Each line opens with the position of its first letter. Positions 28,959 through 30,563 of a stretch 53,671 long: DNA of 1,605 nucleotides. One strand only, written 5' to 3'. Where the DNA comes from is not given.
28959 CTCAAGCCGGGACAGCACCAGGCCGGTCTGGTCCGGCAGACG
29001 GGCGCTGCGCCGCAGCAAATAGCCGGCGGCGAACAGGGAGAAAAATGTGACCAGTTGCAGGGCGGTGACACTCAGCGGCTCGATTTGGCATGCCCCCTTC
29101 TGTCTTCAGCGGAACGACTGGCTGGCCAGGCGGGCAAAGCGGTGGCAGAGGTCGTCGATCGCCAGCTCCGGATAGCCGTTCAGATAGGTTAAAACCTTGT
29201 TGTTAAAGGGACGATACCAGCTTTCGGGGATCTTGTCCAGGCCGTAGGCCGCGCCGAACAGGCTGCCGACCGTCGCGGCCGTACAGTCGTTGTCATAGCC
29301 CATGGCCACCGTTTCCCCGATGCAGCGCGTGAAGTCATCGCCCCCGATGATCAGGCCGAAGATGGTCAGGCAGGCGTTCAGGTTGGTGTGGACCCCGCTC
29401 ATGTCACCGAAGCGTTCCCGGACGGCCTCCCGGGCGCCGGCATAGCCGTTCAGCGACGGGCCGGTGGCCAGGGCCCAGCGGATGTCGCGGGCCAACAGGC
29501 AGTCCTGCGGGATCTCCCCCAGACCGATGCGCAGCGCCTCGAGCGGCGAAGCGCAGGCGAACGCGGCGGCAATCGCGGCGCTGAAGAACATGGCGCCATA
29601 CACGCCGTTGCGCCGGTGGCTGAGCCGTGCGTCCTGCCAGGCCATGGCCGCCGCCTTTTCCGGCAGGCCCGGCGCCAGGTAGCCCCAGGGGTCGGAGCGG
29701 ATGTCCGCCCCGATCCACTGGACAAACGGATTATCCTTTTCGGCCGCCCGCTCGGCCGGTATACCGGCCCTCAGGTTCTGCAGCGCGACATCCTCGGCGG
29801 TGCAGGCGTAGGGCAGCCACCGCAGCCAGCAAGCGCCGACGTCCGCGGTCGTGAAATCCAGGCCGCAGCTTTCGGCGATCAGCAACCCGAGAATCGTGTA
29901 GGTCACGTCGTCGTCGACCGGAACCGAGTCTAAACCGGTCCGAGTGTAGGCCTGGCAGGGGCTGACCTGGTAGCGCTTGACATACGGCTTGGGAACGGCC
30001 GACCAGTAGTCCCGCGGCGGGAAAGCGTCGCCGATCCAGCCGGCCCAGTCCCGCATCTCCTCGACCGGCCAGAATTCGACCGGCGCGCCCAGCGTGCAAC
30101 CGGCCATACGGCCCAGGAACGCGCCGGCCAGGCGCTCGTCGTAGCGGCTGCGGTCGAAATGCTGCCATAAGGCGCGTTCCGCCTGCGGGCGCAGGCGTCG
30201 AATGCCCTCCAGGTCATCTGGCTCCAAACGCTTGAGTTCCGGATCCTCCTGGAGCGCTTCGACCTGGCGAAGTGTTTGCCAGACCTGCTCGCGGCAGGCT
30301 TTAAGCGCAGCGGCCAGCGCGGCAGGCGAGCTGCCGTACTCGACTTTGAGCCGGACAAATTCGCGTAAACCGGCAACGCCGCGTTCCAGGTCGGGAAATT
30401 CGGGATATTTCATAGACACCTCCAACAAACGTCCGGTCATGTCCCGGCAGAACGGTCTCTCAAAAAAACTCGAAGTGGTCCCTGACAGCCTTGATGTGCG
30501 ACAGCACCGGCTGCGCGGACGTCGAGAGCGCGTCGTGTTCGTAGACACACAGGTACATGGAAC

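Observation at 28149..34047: Uncharacterised catabolic operon: Gfo/Idh/MocA, nucleoside hydrolase, SDR, DHQase-like, ADP-ribosylglycohydrolase, AEC transporter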

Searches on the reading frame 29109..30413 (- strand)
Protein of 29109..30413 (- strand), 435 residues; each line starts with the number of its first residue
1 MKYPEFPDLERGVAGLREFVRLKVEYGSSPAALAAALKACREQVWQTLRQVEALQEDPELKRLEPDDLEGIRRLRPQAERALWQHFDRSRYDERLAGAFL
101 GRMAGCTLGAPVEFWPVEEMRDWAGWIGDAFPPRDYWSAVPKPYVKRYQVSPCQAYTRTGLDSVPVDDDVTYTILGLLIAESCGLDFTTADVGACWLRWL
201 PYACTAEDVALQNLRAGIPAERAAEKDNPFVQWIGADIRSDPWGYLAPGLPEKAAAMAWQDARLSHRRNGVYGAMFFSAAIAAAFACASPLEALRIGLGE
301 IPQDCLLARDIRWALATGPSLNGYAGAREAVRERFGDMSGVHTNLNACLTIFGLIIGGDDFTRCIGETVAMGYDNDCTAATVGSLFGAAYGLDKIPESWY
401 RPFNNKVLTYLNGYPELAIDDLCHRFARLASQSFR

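Call 4: search_protein_families(library=pfam, proteins=[window:29109-30413:-])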
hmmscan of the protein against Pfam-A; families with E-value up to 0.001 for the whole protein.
seq(435 aa): 1 family
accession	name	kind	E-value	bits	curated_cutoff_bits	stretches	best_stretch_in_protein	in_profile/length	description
PF03747.19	ADP_ribosyl_GH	-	1.3e-48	166.6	26.2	1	97-397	1-286/287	ADP-ribosylglycohydrolase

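Call 5: search_protein_families(library=ncbifam, proteins=[window:29109-30413:-])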
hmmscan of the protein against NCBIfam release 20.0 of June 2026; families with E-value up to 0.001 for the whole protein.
seq(435 aa): 2 families
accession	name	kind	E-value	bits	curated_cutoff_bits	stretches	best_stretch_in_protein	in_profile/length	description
TIGR02662.1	dinitro_DRAG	equivalog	3.9e-13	49.3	337.05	1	350-409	214-273/287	ADP-ribosyl-[dinitrogen reductase] hydrolase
NF041672.1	ADPriboarghdlase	equivalog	6e-05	22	490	1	359-401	298-340/361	ADP-ribosylarginine hydrolase Tri1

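Call 15: find_homologous_proteins(query=window:29109-30413:-)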
Query seq(435 aa) (435 aa): 2490 proteins with E <= 0.001 among 8000 candidates; the best 120 are listed.
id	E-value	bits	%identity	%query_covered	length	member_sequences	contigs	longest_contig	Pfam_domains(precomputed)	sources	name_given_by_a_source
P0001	0.0e+0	1015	100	100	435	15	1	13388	PF03747.20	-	-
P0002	1.8e-218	744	73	100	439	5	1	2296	PF03747.20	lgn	-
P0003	1.7e-213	728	71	100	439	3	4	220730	PF03747.20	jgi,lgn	jgi:ADP-ribosylglycohydrolase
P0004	1.2e-209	715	70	100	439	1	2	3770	PF03747.20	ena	-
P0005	1.1e-208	712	71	100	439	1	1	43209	PF03747.20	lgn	-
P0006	3.3e-204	697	69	99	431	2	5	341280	PF03747.20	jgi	jgi:ADP-ribosylglycohydrolase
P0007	2.0e-200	685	68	100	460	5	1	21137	PF03747.20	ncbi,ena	-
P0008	2.6e-200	684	69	100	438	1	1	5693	PF03747.20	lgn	-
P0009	7.6e-200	683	68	100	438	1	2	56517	PF03747.20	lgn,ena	-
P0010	1.5e-196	672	65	100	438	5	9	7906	PF03747.20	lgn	-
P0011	3.2e-196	671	66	100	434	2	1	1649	PF03747.20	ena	-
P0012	4.3e-195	667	67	100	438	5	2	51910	PF03747.20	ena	-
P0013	5.4e-195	667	65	100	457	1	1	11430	PF03747.20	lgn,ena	-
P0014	1.4e-194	665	66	100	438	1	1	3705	PF03747.20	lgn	-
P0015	6.3e-194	663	68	100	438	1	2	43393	PF03747.20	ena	-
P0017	2.2e-193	661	65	100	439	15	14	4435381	PF03747.20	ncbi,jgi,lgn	jgi:ADP-ribosylglycohydrolase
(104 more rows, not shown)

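Call 16: find_encoding_contigs(protein=P0017, flank=10000, max_places=3)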
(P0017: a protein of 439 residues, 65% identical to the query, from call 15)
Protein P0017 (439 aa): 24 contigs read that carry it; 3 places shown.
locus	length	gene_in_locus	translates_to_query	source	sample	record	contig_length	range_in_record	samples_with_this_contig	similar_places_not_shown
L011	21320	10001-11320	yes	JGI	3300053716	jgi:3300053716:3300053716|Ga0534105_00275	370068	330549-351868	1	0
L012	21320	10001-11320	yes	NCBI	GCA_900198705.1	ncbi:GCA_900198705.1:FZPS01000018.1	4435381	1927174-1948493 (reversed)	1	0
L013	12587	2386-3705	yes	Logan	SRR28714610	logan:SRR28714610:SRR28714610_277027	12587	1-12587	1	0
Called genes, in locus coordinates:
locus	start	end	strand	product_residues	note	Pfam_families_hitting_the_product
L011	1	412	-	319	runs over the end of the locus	PF08279:HTH_11 (weak), PF13280:WYL, PF25583:WCX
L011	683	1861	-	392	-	PF00155:Aminotran_1_2, PF00464:SHMT (weak), PF00266:Aminotran_5, PF01053:Cys_Met_Meta_PP, PF01212:Beta_elim_lyase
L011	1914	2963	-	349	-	PF08240:ADH_N, PF13602:ADH_zinc_N_2 (faint), PF16912:Glu_dehyd_C, PF00107:ADH_zinc_N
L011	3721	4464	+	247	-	PF00005:ABC_tran, PF02463:SMC_N (weak)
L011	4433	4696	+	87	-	PF08352:oligo_HPY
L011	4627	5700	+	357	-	PF00005:ABC_tran, PF08352:oligo_HPY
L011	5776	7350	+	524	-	PF00496:SBP_bac_5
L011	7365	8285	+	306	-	PF19300:BPD_transp_1_N, PF00528:BPD_transp_1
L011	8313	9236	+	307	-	PF12911:OppC_N, PF00528:BPD_transp_1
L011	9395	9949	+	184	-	PF01381:HTH_3, PF12844:HTH_19 (weak), PF13443:HTH_26, PF13560:HTH_31 (weak), PF07883:Cupin_2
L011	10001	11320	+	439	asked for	PF03747:ADP_ribosyl_GH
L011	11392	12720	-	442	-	PF07690:MFS_1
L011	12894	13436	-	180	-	-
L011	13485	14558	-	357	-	-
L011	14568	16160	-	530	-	PF03062:MBOAT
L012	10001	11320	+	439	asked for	PF03747:ADP_ribosyl_GH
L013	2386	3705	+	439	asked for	PF03747:ADP_ribosyl_GH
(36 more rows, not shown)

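Call 17: find_encoding_contigs(protein=P0003, flank=10000, max_places=2)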
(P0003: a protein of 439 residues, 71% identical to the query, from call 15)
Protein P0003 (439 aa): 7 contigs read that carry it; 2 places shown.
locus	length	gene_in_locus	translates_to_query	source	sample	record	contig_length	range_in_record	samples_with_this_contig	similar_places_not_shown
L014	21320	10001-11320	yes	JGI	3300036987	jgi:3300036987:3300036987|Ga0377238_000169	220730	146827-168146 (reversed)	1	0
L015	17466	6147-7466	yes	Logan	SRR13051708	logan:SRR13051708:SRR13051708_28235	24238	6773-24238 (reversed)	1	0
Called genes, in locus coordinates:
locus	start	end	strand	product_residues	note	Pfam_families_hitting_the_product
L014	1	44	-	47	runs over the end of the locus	-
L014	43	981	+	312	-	PF00532:Peripla_BP_1, PF13407:Peripla_BP_4 (weak), PF13377:Peripla_BP_3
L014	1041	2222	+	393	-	PF01547:SBP_bac_1, PF13416:SBP_bac_8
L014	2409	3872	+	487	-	PF00528:BPD_transp_1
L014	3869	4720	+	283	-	PF00528:BPD_transp_1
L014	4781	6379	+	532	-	PF00128:Alpha-amylase, PF23915:SusG_C (weak)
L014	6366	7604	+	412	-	PF01408:GFO_IDH_MocA, PF21252:Glyco_hydro_109_C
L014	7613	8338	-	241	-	PF01925:TauE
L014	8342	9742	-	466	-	PF01554:MatE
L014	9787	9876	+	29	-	-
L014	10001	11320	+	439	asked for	PF03747:ADP_ribosyl_GH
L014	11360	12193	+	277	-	-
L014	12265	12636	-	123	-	-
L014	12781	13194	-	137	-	-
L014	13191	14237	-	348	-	PF04909:Amidohydro_2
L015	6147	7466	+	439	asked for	PF03747:ADP_ribosyl_GH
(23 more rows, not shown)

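Call 45: search_solved_structures(query=P0001, max_evalue=0.001, show_alignments=2)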
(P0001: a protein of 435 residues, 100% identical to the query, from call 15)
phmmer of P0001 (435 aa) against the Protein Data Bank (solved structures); distinct sequences matched with E-value up to 0.001: 10.
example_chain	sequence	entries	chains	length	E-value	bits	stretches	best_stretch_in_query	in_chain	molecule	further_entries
2woc_A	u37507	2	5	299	1.6e-08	37.1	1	350-407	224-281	ADP-RIBOSYL-[DINITROGEN REDUCTASE] GLYCOHYDROLASE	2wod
2woe_A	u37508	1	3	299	1.6e-08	37.1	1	350-407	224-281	ADP-RIBOSYL-[DINITROGEN REDUCTASE] GLYCOHYDROLASE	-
3g9d_A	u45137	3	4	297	8.1e-08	34.8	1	345-408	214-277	Dinitrogenase reductase activating glucohydrolase | Dinitrogenase reductase activacting glicohydrolase | ADP-ribosyl-(Dinitrogen reductase) hydrolase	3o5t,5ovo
2cwc_A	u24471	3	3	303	2.9e-05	26.4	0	301-403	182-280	ADP-ribosylglycohydrolase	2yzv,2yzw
1t5j_A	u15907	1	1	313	0.00012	24.3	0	358-409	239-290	Hypothetical protein MJ1187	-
7akr_AAA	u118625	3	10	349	0.00092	21.4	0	363-401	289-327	ADP-ribose glycohydrolase ARH3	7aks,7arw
5zqy_A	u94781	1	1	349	0.00095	21.4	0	363-401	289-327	Poly(ADP-ribose) glycohydrolase ARH3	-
9rfd_A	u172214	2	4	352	0.00096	21.3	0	363-401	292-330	ADP-ribosylhydrolase ARH3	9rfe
2foz_A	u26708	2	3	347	0.00097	21.3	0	363-401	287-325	ADP-ribosylhydrolase like 2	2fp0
2g4k_A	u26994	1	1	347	0.00097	21.3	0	363-401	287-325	ADP-ribosylhydrolase 3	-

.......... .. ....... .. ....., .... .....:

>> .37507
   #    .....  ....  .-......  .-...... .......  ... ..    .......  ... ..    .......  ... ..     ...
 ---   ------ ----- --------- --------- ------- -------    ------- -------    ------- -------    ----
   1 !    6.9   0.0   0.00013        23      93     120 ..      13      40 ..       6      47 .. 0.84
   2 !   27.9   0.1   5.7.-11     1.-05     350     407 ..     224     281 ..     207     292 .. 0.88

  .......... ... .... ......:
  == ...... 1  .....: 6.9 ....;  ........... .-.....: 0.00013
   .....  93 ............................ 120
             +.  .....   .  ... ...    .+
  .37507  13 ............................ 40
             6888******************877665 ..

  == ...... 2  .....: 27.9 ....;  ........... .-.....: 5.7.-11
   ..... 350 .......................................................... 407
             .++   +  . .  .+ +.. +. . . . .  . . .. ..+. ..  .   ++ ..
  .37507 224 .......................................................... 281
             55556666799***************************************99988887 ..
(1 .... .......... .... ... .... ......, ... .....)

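Call 51: find_related_loci(query=A3, collection=metagenome_contigs, flank=10000)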
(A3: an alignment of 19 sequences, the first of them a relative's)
Query A3 (435 aa) in metagenome_contigs; peptide patterns used: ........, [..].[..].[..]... (x = any residue, [..] = any of these).
572 stretches matched a pattern; 371 encode a relative of the query (tblastn E <= 1e-3); the best 80 are kept; 80 distinct loci.
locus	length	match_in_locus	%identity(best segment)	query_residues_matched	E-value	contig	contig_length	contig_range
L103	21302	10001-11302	91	1-434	0e+0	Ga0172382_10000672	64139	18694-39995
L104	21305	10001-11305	68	1-435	0e+0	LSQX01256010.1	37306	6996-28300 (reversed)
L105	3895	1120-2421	65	1-434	0e+0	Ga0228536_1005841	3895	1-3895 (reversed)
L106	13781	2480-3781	64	2-435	0e+0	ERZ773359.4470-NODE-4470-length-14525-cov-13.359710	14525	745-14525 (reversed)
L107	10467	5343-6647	63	1-435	0e+0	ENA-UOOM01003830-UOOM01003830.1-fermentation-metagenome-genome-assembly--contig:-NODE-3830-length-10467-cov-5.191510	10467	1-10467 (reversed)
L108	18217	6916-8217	65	1-434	0e+0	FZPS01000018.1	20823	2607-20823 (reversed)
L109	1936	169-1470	63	1-434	0e+0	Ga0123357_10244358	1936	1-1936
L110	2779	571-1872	63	1-434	0e+0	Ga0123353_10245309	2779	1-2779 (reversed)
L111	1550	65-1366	64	1-434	0e+0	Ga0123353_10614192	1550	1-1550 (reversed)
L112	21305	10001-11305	66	1-434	0e+0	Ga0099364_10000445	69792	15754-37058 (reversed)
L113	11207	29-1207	68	43-435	0e+0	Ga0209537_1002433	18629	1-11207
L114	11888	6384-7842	63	1-434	0e+0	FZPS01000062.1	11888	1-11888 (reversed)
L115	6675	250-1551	60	1-434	0e+0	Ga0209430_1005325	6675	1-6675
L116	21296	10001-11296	64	3-434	0e+0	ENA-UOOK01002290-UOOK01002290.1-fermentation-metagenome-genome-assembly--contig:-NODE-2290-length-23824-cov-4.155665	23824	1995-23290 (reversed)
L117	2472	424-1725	63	1-434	0e+0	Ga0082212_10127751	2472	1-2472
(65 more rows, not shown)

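Call 84: predict_structure(alignment_id=A3)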
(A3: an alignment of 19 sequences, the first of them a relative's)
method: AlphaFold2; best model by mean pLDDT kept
length: 435 residues; sequences in the alignment: 19
mean_pLDDT: 93.8   pTM: 0.92
mean pLDDT of the five models: 93.8, 91.3, 86.6, 81.0, 75.3
residues with pLDDT >= 90: 374; 70-90: 54; 50-70: 6; < 50: 1
segments of 3 or more residues with pLDDT < 50: none
pLDDT, mean of each block of 10 residues (from residue 1): 80 92 96 95 92 90 92 91 93 97 97 93 97 97 90 95 95 96 97 98 92 98 90 65 95 96 92 95 95 97 95 98 96 88 92 98 98 91 97 98 98 97 98 92
secondary structure, 60 per line:
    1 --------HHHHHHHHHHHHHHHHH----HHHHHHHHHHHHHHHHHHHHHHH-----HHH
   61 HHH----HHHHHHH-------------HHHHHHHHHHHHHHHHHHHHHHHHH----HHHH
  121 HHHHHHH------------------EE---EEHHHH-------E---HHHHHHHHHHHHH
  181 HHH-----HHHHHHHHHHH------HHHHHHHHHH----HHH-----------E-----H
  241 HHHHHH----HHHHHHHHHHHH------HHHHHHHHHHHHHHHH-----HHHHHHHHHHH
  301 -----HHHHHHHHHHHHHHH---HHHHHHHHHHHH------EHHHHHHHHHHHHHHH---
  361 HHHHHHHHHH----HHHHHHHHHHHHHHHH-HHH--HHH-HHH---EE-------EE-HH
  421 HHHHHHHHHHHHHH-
elements in order: H9-25 H30-52 H58-63 H68-74 H88-112 H117-127 H153-156 H168-183 H189-199 H206-215 H240-246 H251-262 H269-284 H290-300 H306-320 H324-335 H343-357 H361-370 H375-390 H419-434

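Call 87: fold_search(model_id=the predicted structure, library=pdb)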
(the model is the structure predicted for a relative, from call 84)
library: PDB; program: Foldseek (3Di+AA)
matches with E <= 10: 239; with E <= 0.001: 49
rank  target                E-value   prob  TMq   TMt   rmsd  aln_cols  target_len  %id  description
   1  1t5j                  1.8e-08  1.00  0.56  0.77   4.5       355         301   18  Crystal structure of ribosylglycohydrolase MJ1187 from Methanococcus jannaschii (released 2004-05-11)
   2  3o5t_A                1.2e-07  1.00  0.53  0.75   5.1       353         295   16  Structure of DraG-GlnZ complex with ADP (released 2011-10-05)
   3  2woc_A                3.0e-07  1.00  0.52  0.75   5.0       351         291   17  Crystal Structure of the dinitrogenase reductase-activating glycohydrolase (DRAG) from Rhodospirillum rubrum (released 2009-08-11)
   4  2cwc                  3.8e-07  1.00  0.47  0.68   7.2       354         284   21  Crystal structure of ADP-ribosylglycohydrolase-related protein from Thermus thermophilus HB8 (released 2005-12-18)
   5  2yzv                  4.2e-07  1.00  0.53  0.77   4.3       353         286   20  ADP-ribosylglycohydrolase-related protein complex (released 2007-11-06)
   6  2woe_A                5.0e-07  1.00  0.52  0.76   5.0       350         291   17  Crystal Structure of the D97N variant of dinitrogenase reductase- activating glycohydrolase (DRAG) from Rhodospirillum (released 2009-08-18)
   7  8za7_A                5.8e-07  1.00  0.49  0.62   5.8       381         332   15  ART-ARH type toxin effector-immunity protein pair of Listeria monocytogenes (released 2025-04-30)
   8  6drh_E                6.0e-07  1.00  0.52  0.61   7.8       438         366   15  ADP-ribosyltransferase toxin/immunity pair (released 2018-10-31)
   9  3g9d_B                6.3e-07  1.00  0.47  0.67   6.6       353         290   18  Crystal structure glycohydrolase (released 2009-07-14)
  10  2yzw                  8.3e-07  1.00  0.53  0.78   4.3       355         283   20  ADP-ribosylglycohydrolase-related protein complex (released 2007-11-06)
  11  3hfw                  8.3e-07  1.00  0.50  0.60   5.7       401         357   14  Crystal Structure of human ADP-ribosylhydrolase 1 (hARH1) (released 2010-05-26)
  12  6iux                  1.2e-06  1.00  0.52  0.62   5.9       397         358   15  Crystal structure of a hydrolase protein (released 2019-12-04)
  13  6dre_A                1.3e-06  1.00  0.54  0.63   7.5       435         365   16  ADP-ribosyltransferase toxin/immunity pair (released 2018-10-31)
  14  6hh4_A                1.6e-06  1.00  0.54  0.70   4.9       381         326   16  ADP-ribosylserine hydrolase ARH3 of Latimeria chalumnae in complex with ADP-ribosyl-L-arginine (released 2018-11-28)
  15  6g1q_B                1.8e-06  1.00  0.54  0.70   4.6       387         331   16  ADP-ribosylserine hydrolase ARH3 of Latimeria chalumnae in complex with ADP-ribose (released 2018-11-28)
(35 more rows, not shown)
